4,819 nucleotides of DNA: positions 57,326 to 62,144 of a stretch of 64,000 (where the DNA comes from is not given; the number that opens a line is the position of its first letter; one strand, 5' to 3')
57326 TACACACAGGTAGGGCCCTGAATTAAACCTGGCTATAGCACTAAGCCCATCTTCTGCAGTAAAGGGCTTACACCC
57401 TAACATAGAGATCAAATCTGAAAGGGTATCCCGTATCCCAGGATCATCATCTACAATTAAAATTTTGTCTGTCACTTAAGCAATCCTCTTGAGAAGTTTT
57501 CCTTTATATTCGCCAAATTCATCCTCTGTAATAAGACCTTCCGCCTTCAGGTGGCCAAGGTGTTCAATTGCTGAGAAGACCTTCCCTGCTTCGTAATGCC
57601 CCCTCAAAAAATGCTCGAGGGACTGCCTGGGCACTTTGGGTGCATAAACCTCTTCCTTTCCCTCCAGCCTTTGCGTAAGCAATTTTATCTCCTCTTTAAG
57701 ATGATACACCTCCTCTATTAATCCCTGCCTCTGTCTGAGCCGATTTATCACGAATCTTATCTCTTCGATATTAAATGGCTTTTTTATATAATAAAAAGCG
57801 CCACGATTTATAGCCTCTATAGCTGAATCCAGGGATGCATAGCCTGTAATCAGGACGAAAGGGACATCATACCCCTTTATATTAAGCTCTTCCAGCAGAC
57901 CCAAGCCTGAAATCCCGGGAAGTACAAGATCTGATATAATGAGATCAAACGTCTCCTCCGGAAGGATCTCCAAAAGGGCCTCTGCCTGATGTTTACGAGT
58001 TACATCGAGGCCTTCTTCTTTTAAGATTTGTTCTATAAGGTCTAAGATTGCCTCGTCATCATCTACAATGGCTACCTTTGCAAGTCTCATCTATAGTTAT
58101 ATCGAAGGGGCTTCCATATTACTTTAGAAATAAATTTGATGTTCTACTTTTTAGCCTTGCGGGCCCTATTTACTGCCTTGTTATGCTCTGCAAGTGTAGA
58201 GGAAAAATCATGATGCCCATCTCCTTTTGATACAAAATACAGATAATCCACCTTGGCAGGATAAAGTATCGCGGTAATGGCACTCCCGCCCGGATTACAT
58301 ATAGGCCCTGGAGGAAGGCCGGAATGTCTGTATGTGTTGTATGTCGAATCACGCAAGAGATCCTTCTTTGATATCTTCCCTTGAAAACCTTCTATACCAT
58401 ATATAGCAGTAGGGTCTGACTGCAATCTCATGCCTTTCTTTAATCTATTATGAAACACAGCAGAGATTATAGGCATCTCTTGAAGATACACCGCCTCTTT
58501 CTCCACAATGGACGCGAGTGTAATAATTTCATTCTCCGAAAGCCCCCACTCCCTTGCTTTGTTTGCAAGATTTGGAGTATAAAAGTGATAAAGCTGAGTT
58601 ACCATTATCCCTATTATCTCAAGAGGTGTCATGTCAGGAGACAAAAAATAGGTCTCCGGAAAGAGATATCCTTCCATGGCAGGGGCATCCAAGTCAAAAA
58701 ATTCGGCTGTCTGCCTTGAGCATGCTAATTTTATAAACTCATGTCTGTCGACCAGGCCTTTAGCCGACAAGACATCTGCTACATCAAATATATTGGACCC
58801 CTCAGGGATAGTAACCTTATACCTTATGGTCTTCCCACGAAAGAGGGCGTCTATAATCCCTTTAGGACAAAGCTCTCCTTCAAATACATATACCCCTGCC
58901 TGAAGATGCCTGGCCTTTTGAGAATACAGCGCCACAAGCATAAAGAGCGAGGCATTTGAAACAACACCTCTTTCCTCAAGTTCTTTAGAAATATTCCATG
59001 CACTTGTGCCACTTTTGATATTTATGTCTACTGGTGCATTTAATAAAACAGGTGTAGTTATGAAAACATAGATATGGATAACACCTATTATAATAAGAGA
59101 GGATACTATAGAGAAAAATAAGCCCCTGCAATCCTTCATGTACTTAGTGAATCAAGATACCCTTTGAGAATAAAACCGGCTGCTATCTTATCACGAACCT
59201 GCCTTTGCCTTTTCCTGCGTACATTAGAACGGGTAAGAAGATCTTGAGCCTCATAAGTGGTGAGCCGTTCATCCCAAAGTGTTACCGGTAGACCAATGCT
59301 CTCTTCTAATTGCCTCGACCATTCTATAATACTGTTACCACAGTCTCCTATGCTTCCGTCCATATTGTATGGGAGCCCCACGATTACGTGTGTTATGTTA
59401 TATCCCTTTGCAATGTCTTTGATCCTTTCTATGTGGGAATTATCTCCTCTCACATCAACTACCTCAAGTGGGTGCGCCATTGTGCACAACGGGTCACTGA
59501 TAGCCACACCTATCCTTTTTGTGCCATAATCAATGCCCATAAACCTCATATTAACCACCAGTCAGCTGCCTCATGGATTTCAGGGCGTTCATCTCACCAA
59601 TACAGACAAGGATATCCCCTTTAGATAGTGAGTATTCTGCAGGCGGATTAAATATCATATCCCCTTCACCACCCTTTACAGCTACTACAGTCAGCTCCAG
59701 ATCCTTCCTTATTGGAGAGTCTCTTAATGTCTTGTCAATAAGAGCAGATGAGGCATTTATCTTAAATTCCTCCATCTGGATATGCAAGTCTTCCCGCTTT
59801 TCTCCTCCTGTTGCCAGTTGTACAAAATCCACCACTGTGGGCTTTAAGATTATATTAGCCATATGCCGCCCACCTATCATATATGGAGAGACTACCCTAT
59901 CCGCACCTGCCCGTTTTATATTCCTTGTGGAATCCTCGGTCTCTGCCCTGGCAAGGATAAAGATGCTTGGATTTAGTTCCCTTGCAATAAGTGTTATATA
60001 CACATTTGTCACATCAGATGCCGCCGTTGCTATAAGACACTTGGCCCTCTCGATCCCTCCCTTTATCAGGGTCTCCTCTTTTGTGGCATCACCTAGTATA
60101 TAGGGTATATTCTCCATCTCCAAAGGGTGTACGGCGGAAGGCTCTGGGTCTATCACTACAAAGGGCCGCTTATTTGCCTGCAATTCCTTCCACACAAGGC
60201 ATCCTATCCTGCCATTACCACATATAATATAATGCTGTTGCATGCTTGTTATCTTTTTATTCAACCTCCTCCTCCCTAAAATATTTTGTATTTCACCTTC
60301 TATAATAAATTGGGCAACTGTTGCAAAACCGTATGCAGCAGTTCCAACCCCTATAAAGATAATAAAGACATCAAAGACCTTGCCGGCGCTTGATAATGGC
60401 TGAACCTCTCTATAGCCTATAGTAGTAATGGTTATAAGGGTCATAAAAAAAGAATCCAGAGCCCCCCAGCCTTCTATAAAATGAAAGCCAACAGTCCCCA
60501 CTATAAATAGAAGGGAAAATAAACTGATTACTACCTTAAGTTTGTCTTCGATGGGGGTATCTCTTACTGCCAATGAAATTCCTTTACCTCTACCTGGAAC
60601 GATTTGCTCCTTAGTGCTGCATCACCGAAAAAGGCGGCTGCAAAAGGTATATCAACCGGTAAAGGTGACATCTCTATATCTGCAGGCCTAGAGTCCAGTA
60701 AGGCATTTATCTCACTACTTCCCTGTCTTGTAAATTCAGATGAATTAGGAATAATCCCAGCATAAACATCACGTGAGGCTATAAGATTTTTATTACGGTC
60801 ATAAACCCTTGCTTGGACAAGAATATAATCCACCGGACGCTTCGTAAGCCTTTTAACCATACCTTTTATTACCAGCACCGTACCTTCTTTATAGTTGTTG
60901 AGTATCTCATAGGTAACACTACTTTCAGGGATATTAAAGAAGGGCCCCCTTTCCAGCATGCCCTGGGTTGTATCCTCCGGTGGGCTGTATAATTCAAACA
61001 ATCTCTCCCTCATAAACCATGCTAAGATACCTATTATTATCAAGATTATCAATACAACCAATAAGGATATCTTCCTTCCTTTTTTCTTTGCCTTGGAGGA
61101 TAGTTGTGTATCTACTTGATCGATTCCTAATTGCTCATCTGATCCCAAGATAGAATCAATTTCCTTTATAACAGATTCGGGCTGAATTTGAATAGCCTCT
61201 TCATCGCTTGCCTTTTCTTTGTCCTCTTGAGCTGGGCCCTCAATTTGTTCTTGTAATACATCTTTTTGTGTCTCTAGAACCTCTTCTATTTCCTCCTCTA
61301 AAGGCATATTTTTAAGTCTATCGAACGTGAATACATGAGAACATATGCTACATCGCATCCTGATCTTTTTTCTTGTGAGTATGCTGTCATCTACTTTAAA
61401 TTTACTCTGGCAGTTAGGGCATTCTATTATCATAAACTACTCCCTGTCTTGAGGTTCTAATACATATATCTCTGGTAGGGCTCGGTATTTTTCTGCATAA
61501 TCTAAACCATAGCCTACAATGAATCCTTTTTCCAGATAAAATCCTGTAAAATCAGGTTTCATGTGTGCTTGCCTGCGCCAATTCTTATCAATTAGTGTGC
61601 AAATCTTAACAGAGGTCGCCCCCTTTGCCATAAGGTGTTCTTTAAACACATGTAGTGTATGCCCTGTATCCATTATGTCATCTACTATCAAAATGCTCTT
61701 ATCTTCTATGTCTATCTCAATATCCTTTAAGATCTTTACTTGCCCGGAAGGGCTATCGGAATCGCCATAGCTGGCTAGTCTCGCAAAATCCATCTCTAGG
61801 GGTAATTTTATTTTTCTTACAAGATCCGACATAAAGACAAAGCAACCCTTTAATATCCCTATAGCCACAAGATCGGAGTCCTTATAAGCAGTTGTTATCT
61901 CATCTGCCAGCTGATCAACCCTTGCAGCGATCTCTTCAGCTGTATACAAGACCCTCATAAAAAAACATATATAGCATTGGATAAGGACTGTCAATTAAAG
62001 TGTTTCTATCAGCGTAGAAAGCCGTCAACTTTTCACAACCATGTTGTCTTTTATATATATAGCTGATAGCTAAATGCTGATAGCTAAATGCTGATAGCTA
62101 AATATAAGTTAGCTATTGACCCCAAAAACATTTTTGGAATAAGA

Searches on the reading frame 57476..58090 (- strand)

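Call 7: search_protein_families(library=pfam, proteins=[window:57476-58090:-], max_evalue=0.01)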
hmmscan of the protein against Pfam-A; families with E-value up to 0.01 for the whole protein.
window:57476-58090:- (204 aa): 3 families
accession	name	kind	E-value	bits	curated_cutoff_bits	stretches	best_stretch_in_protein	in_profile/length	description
PF00072.30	Response_reg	-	1.8e-26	92.9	30.2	1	6-113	1-108/111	Response regulator receiver domain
PF09851.14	SHOCT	-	0.00035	20.7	27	1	174-192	2-20/28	Short C-terminal domain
PF01861.22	BpsA_C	-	0.0048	16.6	27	1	5-54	69-119/243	Branched-chain polyamine synthase A C-terminal domain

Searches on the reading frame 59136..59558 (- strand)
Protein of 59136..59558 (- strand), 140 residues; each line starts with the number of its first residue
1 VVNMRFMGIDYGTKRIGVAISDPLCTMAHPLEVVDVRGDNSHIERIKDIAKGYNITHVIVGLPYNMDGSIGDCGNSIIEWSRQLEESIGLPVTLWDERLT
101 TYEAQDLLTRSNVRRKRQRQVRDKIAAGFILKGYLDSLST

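Call 66: search_protein_families(library=pfam, proteins=[window:59136-59558:-], max_evalue=0.001)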
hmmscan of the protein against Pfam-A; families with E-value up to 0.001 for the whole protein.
window:59136-59558:- (140 aa): 1 family
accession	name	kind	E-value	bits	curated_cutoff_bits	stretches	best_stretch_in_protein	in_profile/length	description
PF03652.20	RuvX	-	4.6e-42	144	29.2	1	4-137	1-134/134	Holliday junction resolvase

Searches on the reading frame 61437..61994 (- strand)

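Call 66: search_protein_families(library=pfam, proteins=[window:61437-61994:-], max_evalue=0.001)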
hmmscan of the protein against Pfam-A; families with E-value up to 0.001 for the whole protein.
window:61437-61994:- (185 aa): 1 family
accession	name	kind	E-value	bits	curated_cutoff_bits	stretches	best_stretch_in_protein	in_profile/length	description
PF00156.33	Pribosyltran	-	1.2e-30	106.3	26.3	1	17-166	6-157/158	Phosphoribosyl transferase domain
